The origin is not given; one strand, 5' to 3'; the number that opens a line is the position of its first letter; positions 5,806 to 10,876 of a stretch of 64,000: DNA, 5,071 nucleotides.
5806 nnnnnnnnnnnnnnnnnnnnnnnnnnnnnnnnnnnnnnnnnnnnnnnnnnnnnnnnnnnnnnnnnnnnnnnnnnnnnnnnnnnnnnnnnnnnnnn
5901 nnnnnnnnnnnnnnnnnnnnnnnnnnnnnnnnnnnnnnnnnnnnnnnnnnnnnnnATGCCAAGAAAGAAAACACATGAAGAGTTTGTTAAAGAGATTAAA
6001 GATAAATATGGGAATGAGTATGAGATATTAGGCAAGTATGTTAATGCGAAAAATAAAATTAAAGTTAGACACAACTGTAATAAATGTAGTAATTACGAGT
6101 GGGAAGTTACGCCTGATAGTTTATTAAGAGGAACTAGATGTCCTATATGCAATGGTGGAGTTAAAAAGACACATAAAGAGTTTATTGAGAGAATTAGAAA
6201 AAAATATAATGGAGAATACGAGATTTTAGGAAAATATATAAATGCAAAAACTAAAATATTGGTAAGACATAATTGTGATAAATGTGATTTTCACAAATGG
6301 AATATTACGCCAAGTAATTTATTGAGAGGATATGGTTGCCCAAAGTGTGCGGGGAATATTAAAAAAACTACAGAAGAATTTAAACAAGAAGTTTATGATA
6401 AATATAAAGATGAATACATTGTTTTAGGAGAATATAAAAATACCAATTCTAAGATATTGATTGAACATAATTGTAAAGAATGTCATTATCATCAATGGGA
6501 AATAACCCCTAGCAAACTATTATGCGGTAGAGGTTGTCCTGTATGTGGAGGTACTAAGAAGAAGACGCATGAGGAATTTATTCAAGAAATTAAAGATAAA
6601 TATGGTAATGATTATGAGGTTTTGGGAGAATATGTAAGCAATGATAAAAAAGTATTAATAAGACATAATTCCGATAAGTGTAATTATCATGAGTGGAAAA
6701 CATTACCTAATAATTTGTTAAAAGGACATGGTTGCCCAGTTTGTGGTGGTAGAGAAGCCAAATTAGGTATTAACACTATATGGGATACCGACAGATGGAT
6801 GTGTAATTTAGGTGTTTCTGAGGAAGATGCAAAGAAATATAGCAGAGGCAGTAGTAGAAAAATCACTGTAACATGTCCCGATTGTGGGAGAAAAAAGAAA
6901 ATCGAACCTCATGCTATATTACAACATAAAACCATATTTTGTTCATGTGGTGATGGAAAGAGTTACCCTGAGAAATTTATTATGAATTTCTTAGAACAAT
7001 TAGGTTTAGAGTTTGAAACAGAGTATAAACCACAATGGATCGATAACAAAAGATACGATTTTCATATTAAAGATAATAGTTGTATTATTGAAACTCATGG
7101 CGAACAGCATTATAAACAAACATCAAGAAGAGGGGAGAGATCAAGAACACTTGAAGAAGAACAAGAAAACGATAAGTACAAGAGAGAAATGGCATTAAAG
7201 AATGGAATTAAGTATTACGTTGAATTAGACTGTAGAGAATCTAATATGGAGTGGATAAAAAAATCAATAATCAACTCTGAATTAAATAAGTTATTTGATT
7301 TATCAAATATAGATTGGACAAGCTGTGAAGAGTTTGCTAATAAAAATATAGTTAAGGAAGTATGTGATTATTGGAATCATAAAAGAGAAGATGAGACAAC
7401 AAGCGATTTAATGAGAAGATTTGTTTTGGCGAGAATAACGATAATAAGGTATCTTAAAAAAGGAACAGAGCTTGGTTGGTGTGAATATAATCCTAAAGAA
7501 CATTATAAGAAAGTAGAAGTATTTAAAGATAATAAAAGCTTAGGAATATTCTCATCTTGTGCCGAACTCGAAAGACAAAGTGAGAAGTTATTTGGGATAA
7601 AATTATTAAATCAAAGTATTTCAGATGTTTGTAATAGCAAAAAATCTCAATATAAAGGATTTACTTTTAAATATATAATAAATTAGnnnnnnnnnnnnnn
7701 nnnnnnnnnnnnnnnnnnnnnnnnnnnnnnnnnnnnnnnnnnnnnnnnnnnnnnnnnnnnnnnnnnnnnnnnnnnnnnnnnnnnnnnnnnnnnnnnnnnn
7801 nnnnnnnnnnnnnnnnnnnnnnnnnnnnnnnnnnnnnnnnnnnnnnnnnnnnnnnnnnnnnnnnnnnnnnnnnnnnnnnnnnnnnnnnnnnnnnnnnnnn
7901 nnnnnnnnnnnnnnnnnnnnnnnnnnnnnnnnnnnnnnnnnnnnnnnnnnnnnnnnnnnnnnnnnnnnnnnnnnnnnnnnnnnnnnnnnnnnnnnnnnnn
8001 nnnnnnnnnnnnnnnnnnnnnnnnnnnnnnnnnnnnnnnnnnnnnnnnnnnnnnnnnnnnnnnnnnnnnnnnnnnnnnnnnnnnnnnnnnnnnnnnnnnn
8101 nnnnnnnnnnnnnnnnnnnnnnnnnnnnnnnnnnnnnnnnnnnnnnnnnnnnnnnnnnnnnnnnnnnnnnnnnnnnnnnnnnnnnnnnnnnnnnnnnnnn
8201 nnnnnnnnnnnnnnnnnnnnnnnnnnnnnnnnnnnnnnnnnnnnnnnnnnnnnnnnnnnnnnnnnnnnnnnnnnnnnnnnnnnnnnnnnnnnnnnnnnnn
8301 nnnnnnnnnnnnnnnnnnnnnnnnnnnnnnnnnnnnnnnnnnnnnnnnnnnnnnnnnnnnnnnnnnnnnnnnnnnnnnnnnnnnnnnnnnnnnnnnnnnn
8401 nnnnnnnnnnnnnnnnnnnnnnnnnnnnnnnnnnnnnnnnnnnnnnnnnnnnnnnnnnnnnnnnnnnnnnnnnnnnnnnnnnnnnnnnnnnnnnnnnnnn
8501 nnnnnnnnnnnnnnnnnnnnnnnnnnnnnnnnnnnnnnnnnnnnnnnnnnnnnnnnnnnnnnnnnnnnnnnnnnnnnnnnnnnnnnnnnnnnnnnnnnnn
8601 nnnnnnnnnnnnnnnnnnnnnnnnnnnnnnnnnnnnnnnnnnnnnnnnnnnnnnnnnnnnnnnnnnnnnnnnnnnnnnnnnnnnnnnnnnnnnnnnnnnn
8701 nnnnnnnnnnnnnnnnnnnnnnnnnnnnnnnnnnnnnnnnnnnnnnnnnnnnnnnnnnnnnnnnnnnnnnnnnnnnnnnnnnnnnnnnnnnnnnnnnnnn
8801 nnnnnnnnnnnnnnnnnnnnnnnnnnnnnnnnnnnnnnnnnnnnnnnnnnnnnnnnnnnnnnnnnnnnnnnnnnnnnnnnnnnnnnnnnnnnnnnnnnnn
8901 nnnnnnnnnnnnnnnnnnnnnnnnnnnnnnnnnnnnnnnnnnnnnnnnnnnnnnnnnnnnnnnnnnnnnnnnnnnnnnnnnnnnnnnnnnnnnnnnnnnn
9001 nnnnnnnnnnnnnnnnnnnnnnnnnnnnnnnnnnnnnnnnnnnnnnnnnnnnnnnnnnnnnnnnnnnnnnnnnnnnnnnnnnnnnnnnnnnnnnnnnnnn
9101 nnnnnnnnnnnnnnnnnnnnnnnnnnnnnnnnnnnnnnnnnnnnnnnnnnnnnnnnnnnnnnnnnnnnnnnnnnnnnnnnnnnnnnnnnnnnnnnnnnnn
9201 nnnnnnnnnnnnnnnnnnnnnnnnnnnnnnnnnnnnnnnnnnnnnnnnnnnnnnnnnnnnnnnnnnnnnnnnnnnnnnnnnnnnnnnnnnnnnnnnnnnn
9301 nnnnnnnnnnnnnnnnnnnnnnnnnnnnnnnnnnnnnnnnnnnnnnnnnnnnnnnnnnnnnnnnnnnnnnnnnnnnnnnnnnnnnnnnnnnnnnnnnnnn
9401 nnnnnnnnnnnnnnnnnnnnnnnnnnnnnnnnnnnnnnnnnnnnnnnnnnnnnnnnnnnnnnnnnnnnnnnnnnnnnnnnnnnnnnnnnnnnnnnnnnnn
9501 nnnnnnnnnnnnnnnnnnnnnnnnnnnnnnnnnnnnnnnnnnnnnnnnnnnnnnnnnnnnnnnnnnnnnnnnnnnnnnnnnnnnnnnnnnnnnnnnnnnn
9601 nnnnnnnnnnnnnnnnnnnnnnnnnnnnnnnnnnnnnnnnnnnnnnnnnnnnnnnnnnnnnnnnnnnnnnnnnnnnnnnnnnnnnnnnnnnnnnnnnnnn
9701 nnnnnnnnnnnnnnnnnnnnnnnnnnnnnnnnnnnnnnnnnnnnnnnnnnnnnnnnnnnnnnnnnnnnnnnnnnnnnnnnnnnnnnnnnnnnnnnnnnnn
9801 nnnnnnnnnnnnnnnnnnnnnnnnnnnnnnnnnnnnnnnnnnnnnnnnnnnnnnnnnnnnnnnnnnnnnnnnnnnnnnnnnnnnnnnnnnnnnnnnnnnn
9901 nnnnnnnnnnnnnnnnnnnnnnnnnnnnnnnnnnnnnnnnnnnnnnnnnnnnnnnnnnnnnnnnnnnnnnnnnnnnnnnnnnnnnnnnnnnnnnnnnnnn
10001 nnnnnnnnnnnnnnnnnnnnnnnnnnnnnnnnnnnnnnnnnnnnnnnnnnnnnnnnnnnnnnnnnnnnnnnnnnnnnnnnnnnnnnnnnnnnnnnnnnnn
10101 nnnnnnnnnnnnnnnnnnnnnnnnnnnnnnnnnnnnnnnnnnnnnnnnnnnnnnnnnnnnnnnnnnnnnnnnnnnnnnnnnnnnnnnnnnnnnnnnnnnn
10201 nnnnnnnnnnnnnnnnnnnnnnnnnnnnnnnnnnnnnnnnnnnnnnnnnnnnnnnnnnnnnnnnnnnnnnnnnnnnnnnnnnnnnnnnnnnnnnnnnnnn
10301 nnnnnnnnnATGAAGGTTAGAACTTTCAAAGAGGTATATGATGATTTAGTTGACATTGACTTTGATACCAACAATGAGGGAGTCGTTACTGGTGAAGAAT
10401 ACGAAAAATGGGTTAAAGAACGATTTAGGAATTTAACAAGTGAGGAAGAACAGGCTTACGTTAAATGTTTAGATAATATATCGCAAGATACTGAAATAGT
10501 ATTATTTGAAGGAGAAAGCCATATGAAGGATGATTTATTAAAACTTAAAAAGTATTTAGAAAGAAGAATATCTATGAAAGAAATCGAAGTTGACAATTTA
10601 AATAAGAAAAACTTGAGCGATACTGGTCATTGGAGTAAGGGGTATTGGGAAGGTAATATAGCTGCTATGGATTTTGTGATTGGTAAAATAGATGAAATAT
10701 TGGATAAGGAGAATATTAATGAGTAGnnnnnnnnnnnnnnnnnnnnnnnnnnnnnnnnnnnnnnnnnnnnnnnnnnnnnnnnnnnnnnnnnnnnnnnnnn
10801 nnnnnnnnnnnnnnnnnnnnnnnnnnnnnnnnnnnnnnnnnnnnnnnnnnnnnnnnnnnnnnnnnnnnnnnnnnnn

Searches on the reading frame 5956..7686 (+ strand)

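Call 28: search_protein_families(library=phrogs, proteins=[window:5956-7686:+], max_evalue=0.00001)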
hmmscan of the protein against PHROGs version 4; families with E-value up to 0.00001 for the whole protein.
window:5956-7686:+ (576 aa): 5 families
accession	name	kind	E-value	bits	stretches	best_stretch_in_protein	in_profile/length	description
phrog_559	-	DNA, RNA and nucleotide metabolism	2.3e-105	354.7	3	70-264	122-304/607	HNH endonuclease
phrog_681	-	DNA, RNA and nucleotide metabolism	4.5e-59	201.5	2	71-267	238-432/576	endonuclease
phrog_4538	-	unknown function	5.9e-48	164.8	1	152-574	68-447/447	-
phrog_9084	-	DNA, RNA and nucleotide metabolism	8e-24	85.7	1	287-445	12-171/187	homing endonuclease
phrog_22897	-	unknown function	1.3e-10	42.5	0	200-236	15-49/78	-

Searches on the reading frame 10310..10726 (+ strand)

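Call 63: search_protein_families(library=pfam, proteins=[window:10310-10726:+], max_evalue=0.01)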
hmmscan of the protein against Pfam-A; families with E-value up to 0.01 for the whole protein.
window:10310-10726:+ (138 aa): 1 family
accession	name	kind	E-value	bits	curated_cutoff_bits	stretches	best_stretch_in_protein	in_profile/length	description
PF13499.12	EF-hand_7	-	0.00074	20.3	30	0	18-52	11-47/67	EF-hand domain pair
